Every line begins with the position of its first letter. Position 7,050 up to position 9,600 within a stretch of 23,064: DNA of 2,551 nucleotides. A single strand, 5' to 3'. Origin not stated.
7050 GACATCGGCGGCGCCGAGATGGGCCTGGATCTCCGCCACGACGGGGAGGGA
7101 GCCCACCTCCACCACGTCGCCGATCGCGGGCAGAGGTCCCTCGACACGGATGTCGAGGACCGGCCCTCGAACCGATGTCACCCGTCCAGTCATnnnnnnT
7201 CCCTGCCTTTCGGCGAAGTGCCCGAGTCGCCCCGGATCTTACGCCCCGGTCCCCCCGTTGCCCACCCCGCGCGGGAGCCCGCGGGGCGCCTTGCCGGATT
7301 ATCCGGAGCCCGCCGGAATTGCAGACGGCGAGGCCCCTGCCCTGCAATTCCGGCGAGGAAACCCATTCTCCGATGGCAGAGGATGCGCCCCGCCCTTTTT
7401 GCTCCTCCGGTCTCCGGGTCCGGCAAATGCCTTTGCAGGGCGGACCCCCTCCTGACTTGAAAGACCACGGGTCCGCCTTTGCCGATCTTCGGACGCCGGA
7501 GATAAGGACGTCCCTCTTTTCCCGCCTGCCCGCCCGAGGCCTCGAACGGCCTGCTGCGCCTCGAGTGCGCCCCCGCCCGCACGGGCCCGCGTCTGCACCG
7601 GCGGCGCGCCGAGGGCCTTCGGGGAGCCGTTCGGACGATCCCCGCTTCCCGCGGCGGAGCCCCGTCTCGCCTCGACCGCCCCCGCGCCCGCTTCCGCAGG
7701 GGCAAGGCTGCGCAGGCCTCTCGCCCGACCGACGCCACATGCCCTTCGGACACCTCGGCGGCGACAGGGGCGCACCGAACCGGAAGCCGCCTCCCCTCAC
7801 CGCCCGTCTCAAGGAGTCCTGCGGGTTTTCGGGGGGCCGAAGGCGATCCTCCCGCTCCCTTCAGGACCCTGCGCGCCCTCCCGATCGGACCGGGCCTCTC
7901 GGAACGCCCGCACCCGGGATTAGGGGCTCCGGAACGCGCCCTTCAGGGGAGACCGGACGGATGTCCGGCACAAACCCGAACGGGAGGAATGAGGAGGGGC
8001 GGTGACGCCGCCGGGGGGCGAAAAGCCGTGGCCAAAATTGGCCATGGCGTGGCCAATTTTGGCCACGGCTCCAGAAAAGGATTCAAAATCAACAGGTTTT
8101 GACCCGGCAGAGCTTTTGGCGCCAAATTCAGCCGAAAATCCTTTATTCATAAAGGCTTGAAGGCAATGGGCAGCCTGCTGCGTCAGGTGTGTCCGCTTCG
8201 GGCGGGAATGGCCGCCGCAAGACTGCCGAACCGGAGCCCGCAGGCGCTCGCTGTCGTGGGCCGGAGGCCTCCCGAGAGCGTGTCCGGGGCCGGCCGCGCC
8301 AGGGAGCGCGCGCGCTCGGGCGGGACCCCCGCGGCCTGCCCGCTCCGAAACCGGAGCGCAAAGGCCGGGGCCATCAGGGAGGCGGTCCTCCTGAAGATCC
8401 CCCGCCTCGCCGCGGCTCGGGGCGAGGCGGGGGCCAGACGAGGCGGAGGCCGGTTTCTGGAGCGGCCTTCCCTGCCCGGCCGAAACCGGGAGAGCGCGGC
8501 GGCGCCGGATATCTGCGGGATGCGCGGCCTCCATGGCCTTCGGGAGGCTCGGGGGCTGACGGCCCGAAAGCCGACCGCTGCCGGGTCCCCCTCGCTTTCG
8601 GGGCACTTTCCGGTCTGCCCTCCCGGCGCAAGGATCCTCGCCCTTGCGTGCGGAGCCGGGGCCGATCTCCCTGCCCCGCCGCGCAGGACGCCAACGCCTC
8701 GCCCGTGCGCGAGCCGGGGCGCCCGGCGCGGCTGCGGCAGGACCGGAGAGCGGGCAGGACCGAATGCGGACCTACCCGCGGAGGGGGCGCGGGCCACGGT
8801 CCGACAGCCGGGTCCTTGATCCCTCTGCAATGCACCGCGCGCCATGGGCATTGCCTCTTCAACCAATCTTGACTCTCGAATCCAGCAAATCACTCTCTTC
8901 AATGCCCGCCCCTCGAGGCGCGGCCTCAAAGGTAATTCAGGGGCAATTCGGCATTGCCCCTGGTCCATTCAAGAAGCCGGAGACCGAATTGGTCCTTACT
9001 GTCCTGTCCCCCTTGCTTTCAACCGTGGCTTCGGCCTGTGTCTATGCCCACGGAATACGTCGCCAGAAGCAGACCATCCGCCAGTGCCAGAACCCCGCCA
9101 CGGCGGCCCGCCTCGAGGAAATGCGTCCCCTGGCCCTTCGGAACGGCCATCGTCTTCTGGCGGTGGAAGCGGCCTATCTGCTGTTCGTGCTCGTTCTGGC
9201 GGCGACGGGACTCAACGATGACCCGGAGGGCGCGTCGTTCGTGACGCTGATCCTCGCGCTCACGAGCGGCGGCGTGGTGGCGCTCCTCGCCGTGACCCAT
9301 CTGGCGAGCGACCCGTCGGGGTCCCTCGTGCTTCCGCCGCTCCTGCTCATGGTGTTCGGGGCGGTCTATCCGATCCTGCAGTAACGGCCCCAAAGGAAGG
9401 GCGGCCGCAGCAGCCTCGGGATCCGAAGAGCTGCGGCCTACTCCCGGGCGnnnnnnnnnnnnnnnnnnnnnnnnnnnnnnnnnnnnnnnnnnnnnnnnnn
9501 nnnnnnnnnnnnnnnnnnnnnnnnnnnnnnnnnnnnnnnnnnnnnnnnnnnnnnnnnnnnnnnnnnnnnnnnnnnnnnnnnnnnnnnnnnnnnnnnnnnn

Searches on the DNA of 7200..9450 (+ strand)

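Call 84: search_dna_similar(query=window:7200-9450:+, collection=plasmids, mode=near, max_rows=15)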
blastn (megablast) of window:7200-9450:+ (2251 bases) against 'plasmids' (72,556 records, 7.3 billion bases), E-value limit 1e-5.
Records with a match: 11; places in all: 13; records where one place covers at least 80% of the query: 8.
Best place of each record, by identity: >=99% 6; 95-99% 4; 80-90% 1.
By first word of the organism name: Cereibacter 11.
By predicted mobility (MOB-suite, as given by PLSDB): non-mobilizable 10; mobilizable 1.
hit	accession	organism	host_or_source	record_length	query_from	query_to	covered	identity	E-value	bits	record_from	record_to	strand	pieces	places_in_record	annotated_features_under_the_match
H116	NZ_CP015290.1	Cereibacter sphaeroides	Cereibacter sphaeroides 2.4.1,single ...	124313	1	2251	100%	100.0%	0e+0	4157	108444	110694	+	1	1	hypothetical protein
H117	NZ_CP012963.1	Cereibacter sphaeroides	cell culture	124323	1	2251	100%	100.0%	0e+0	4157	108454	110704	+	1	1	hypothetical protein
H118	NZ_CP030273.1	Cereibacter sphaeroides 2.4.1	cell culture,laboratory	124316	1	2251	100%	100.0%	0e+0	4152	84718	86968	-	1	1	hypothetical protein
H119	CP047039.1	Cereibacter sphaeroides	cell culture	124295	1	2251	100%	99.9%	0e+0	4145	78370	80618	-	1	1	hypothetical protein (x2)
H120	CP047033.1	Cereibacter sphaeroides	cell culture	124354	1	2251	100%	99.8%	0e+0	4133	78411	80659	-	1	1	hypothetical protein (x2)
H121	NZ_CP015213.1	Cereibacter sphaeroides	Cereibacter sphaeroides 2.4.1,single ...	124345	121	2251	95%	98.5%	0e+0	3775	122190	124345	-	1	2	hypothetical protein (x2)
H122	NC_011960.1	Cereibacter sphaeroides KD131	-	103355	1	2251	94%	95.6%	0e+0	3379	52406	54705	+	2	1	hypothetical protein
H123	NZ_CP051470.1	Cereibacter sphaeroides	cell culture,laboratory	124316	242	2251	89%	100.0%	0e+0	3707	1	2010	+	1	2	hypothetical protein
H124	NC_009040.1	Cereibacter sphaeroides ATCC 17029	-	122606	1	2251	51%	96.3%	0e+0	1883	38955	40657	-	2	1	hypothetical protein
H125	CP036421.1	Cereibacter sphaeroides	Whole organism,Water collected from a ...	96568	1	136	6%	85.3%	9e-27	130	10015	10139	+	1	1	none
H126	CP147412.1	Cereibacter sphaeroides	purified isolate from lagoon ...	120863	1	82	4%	95.1%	9e-27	130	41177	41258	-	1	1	none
